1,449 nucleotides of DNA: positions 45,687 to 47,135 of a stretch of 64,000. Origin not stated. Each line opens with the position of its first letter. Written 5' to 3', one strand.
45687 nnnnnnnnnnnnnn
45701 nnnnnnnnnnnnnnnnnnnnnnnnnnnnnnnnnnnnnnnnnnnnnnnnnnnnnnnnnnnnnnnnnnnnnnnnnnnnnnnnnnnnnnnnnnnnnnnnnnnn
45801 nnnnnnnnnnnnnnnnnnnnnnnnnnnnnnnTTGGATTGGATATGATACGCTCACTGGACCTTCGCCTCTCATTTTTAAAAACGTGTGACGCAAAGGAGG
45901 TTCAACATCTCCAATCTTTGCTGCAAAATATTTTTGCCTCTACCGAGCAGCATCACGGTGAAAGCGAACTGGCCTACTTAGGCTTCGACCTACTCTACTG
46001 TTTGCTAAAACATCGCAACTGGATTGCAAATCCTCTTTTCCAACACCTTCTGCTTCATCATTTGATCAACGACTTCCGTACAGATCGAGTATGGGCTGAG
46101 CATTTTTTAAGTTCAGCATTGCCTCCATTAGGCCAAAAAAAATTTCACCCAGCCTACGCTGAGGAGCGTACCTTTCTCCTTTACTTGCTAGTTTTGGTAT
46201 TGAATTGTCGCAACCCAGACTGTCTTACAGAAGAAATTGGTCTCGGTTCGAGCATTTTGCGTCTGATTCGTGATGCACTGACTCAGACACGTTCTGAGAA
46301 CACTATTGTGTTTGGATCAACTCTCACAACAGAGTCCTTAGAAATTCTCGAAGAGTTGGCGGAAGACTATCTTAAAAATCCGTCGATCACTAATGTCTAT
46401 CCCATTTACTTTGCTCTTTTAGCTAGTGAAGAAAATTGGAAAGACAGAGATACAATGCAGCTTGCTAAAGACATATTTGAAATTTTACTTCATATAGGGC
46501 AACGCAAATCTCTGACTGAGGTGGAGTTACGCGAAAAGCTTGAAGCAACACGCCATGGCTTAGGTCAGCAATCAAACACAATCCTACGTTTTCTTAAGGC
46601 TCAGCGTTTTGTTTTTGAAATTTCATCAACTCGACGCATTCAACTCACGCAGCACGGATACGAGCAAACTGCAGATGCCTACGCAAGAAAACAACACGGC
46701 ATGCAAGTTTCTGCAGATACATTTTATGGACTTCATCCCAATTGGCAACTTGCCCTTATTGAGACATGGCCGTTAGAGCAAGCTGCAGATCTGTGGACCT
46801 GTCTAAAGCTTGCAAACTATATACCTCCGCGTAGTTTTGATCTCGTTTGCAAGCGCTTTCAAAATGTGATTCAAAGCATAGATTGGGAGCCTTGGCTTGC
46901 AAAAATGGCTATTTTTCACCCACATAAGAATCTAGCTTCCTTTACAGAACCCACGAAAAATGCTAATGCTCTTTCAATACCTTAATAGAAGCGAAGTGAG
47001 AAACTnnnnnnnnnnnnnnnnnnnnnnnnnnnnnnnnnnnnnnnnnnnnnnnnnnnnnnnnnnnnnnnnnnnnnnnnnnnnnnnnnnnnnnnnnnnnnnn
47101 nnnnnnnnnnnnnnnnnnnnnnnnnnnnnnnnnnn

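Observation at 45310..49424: Co-directional string: NYN-domain protein, unknown 380-aa protein, UGPase/DUF4301-like nucleotidyltransferase, DAG-kinase-like lipid kinase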

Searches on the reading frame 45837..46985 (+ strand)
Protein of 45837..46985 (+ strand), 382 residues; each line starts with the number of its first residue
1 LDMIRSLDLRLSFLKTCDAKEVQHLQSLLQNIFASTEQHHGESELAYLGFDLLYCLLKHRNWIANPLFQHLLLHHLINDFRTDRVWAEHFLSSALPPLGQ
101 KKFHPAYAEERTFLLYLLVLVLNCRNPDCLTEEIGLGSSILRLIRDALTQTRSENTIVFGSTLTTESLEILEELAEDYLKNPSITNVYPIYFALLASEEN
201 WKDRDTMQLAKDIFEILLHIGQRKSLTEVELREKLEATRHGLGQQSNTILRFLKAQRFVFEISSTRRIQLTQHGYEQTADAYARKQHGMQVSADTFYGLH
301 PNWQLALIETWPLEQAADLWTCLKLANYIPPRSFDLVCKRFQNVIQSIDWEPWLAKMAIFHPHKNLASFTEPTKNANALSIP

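Call 5: search_protein_families(library=pfam, proteins=[window:45837-46985:+], max_evalue=0.01)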
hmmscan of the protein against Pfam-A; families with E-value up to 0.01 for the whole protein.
window:45837-46985:+ (382 aa): 0 families

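Call 6: search_protein_families(library=ncbifam, proteins=[window:45837-46985:+], max_evalue=0.01)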
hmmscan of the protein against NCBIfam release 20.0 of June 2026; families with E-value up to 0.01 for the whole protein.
window:45837-46985:+ (382 aa): 0 families

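Call 35: find_homologous_proteins(query=window:45843-46985:+, max_evalue=0.001)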
Query window:45843-46985:+ (380 aa): 3 proteins with E <= 0.001 among 4523 candidates.
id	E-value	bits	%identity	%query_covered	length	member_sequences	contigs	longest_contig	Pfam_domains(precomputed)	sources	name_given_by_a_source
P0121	6.8e-256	866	100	100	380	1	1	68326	-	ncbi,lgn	-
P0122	2.0e-99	351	47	99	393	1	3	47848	-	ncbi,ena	-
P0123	1.5e-5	42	27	71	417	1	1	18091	-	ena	-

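Call 37: find_homologous_proteins(query=A2, max_evalue=0.001)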
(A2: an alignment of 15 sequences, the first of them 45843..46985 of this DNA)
Query A2 (15 sequences) (380 aa, profile of the alignment): 11 proteins with E <= 0.001 among 8000 candidates.
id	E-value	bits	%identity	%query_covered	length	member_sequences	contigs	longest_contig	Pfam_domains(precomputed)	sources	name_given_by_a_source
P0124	4.8e-122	426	23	77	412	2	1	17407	-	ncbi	-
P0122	6.0e-119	416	47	99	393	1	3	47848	-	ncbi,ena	-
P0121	1.1e-116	408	100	100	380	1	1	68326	-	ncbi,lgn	-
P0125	5.6e-112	393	24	75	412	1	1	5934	-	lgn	-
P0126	7.0e-107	376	23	69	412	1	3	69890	-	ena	-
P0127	3.4e-103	364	24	48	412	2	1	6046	-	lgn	-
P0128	2.6e-100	354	23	81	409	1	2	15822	-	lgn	-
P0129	7.7e-96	340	26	75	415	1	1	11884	-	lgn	-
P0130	2.2e-85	305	26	69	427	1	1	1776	-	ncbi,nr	ncbi:MAG: hypothetical protein NTV34_20535 [Proteobacteria bacterium]|nr:hypothetical protein [Pseud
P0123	1.2e-83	299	27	71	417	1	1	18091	-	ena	-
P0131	7.3e-80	287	25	42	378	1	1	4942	-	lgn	-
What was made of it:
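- Tried and rejected: The word-indexed homologue search for UNK found only 3, then 11 proteins (calls 35, 37).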

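Call 48: predict_structure(alignment_id=A3)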
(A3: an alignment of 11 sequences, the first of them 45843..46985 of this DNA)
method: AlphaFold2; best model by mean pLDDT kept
length: 380 residues; sequences in the alignment: 11
mean_pLDDT: 74.1   pTM: 0.72
mean pLDDT of the five models: 74.1, 72.9, 72.0, 71.3, 71.0
residues with pLDDT >= 90: 58; 70-90: 193; 50-70: 88; < 50: 41
segments of 3 or more residues with pLDDT < 50: 1-7, 149-159, 360-380
pLDDT, mean of each block of 10 residues (from residue 1): 42 55 67 63 71 83 85 80 84 68 82 82 69 67 57 44 70 75 85 81 87 93 92 91 92 92 89 89 82 84 87 81 72 77 63 61 44 34
secondary structure, 60 per line:
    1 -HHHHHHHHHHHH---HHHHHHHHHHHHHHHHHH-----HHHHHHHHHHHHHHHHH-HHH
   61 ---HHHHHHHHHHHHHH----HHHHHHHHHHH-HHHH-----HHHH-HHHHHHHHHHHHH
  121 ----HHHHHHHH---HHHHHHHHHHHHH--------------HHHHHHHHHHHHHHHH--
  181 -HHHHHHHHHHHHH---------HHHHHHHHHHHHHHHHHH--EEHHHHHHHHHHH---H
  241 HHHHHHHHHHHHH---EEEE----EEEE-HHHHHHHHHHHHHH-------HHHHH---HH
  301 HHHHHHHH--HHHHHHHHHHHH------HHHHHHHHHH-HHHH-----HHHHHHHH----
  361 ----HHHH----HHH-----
elements in order: H2-13 H17-34 H40-56 H64-77 H82-92 H94-97 H103-106 H108-120 H125-132 H136-148 H163-178 H182-194 H204-221 H226-236 H240-253 E257-260 E265-268 H270-283 H291-295 H299-308 H311-322 H329-338 H340-343 H349-356 H365-368
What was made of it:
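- On MarR-type winged helix-turn-helix (for UNK): The model has pLDDT 82-93 in that region (call 48).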

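Call 51: fold_search(model_id=the predicted structure, library=pdb)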
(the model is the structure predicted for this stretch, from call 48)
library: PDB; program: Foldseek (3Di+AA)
matches with E <= 10: 226; with E <= 0.001: 0
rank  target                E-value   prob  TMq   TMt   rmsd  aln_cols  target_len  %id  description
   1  5f8e_A                1.9e-01  0.47  0.13  0.13  15.0       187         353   15  Rv2258c-SAH (released 2016-06-29)
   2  7kym_B                4.6e-01  0.69  0.16  0.36  15.7       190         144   13  Crystal structure of the MarR family transcriptional regulator from Bradyrhizobium japonicum (released 2021-12-15)
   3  5f8e_C                5.6e-01  0.35  0.13  0.13  15.3       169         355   14  Rv2258c-SAH (released 2016-06-29)
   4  5f8c_A                5.9e-01  0.35  0.12  0.13  15.1       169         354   14  Rv2258c-unbound (released 2016-06-29)
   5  5f8f_B                6.1e-01  0.44  0.15  0.16  14.7       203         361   14  Rv2258c-SFG (released 2016-06-29)
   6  5f8c_B                6.4e-01  0.44  0.16  0.17  14.6       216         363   11  Rv2258c-unbound (released 2016-06-29)
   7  2hr3_C                7.0e-01  0.66  0.17  0.40  13.6       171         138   14  Crystal structure of putative transcriptional regulator protein from Pseudomonas aeruginosa PA01 at 2.4 A resolution (released 2006-09-19)
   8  8jxk_E                7.3e-01  0.84  0.16  0.35  11.1       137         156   13  Crystal Structure of Rv0047c from Mycobacterium tuberculosis (released 2024-07-03)
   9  4b8x_B                9.4e-01  0.75  0.18  0.43  12.5       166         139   15  Near atomic resolution crystal structure of Sco5413, a MarR family transcriptional regulator from Streptomyces coelico (released 2012-10-17)
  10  1sax_A                1.0e+00  0.69  0.16  0.42   9.2       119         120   11  Three-dimensional structure of s.aureus methicillin-resistance regulating transcriptional repressor meci in complex wi (released 2004-04-27)
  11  5k5q_C                1.2e+00  0.90  0.16  0.54   6.0        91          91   19  Structure of AspA-DNA complex: novel centromere bindng protein-centromere complex (released 2016-06-01)
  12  2qww_H                1.3e+00  0.60  0.18  0.42  14.5       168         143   18  Crystal structure of multiple antibiotic-resistance repressor (MarR) (YP_013417.1) from Listeria monocytogenes 4b F236 (released 2007-08-21)
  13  6neh_A                1.3e+00  0.30  0.17  0.18  14.7       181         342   17  N191D, F205S mutant of scoulerine 9-O-methyltransferase from Thalictrum flavum complexed with (13aS)-3,10-dimethoxy-5, (released 2019-12-18)
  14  5f8e_B                1.3e+00  0.15  0.12  0.13  15.6       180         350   16  Rv2258c-SAH (released 2016-06-29)
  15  5cvv_B                1.4e+00  0.28  0.17  0.18  14.5       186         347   16  coniferyl alcohol bound monolignol 4-O-methyltransferase 9 (released 2015-09-16)
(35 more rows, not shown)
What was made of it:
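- On MarR-type winged helix-turn-helix (for UNK): Foldseek gives probability up to 0.94 but E at least 0.19 (call 51).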

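Call 57: search_protein_families(library=padloc, proteins=[window:45843-46985:+], max_evalue=0.01)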
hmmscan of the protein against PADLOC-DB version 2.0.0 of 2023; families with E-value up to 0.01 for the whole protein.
window:45843-46985:+ (380 aa): 0 families

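Call 70: find_encoding_contigs(protein=P0126, flank=4000, max_places=1)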
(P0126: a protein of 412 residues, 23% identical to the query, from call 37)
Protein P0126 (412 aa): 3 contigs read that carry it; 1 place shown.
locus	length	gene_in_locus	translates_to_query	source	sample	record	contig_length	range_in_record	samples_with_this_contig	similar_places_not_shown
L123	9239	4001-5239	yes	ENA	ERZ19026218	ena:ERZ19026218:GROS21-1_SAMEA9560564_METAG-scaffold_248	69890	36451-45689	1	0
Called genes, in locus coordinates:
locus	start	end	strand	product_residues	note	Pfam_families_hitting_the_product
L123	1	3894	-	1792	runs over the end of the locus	-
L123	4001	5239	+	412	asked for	-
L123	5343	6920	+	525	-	PF14134:DUF4301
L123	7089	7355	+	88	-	-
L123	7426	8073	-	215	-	PF01728:FtsJ, PF08241:Methyltransf_11 (weak), PF13649:Methyltransf_25 (weak)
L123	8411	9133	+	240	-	PF00072:Response_reg, PF07238:PilZ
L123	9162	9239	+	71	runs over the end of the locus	-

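Call 71: find_encoding_contigs(protein=P0123, flank=4000, max_places=1)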
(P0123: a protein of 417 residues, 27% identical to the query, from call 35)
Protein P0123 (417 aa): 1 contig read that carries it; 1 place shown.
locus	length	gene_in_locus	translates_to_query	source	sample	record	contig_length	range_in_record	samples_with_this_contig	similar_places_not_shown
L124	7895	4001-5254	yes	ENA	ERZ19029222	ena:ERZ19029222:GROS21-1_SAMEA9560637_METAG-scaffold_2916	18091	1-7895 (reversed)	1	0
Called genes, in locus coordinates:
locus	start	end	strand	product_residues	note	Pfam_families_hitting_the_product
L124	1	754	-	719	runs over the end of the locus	-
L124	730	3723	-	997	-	-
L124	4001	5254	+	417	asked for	-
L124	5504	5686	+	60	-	-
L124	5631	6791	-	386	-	PF02458:Transferase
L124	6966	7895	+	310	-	?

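Call 72: find_encoding_contigs(protein=P0129, flank=4000, max_places=1)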
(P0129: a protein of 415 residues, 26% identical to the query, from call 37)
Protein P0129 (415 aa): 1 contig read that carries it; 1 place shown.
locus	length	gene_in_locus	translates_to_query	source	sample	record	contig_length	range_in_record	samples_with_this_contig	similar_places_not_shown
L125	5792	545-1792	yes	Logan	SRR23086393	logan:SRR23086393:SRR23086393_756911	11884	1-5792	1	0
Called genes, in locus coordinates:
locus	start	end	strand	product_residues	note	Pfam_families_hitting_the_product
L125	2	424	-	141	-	?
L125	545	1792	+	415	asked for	-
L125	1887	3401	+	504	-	PF14134:DUF4301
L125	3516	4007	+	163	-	PF01381:HTH_3 (weak), PF13443:HTH_26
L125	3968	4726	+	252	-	PF08843:AbiEii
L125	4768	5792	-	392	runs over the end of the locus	PF13173:AAA_14, PF13635:DUF4143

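Call 74: search_solved_structures(query=A2, max_evalue=10, show_alignments=0)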
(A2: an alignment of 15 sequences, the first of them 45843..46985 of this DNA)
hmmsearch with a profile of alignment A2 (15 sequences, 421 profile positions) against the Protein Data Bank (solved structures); distinct sequences matched with E-value up to 10: 25.
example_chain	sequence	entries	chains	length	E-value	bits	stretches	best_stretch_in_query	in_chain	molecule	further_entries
9sah_A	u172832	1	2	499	0.00054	22.1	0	331-409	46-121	E4-NB2 synthetic fusion protein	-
4ld5_A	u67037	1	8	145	0.0092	18.1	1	232-290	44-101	MepR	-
3eco_A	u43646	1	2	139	0.0092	18.1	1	232-290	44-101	MepR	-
4l9t_A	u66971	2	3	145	0.0093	18.1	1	231-290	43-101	MepR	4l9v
5fb2_A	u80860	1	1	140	0.0093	18.1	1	232-290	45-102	MarR family regulatory protein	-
4l9j_A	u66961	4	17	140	0.0095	18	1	232-290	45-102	MepR | MarR family regulatory protein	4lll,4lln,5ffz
5f6f_A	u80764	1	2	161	0.01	17.9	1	231-290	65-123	MarR family regulatory protein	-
5ffx_A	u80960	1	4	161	0.011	17.9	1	231-290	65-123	MarR family regulatory protein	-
4l9n_A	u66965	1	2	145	0.013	17.6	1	232-290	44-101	MepR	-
6gwc_C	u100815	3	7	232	0.015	17.4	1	323-415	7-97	iE5 ALPHAREP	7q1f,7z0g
4xl5_C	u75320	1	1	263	0.018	17.1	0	344-419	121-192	bGFP-A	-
4mnu_A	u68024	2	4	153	0.028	16.5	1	230-313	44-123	SlyA-like transcription regulator | MarR family transcriptional regulator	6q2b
3cdh_A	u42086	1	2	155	0.047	15.7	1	224-315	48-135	Transcriptional regulator, MarR family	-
3bro_A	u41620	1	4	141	0.047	15.7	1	229-289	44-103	Transcriptional regulator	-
3oop_A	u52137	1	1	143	0.072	15.1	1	236-291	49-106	Lin2960 protein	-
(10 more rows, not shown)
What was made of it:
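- On MarR-type winged helix-turn-helix (for UNK): The profile against PDB gives MepR/MarR at E 0.009-0.6, with many consistent hits at the same profile positions (call 74).
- Closest known: MarR-family winged-helix regulators. Same: They match MarR, MecI, RbkR and IclR winged helices locally (calls 51, 74).
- Calls 48, 51 and 74.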

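Call 75: search_protein_families(library=pfam, alignment_id=A2, max_evalue=1)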
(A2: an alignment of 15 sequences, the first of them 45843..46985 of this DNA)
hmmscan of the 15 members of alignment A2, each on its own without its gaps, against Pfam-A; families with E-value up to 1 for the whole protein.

A. member 1, window:45843-46985:+ (380 aa): 1 family
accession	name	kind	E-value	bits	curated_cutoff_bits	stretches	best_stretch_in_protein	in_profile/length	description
PF03765.21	CRAL_TRIO_N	-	0.03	14.9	23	1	223-257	11-44/54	CRAL/TRIO, N-terminal domain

B. families by the number of members that match (of 15 scanned): 14 families
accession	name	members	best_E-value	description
PF13646.12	HEAT_2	4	2e-06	HEAT repeats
PF02985.28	HEAT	2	0.0036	HEAT repeat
PF12717.13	Cnd1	2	0.048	non-SMC mitotic condensation complex subunit 1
PF16985.10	DUF5086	1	0.021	Domain of unknown function (DUF5086)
PF13513.12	HEAT_EZ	1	0.028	HEAT-like repeat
PF03765.21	CRAL_TRIO_N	1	0.03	CRAL/TRIO, N-terminal domain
PF02023.22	SCAN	1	0.065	SCAN domain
PF21078.2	GDH_HM3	1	0.093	Glutamate dehydrogenase, helical motif 3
PF07536.20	HWE_HK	1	0.11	HWE histidine kinase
PF14117.11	DUF4287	1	0.13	Domain of unknown function (DUF4287)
PF05733.16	Tenui_N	1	0.14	Tenuivirus/Phlebovirus nucleocapsid protein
PF06718.16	DUF1203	1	0.24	Protein of unknown function (DUF1203)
PF01916.23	DS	1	0.26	Deoxyhypusine synthase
PF02885.22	Glycos_trans_3N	1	0.36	Glycosyl transferase family, helical bundle domain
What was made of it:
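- On MarR-type winged helix-turn-helix (for UNK): There is no Pfam hit (calls 5, 75).
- UNK homologues carry HEAT-like protein-interaction repeats (calls 74, 75).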
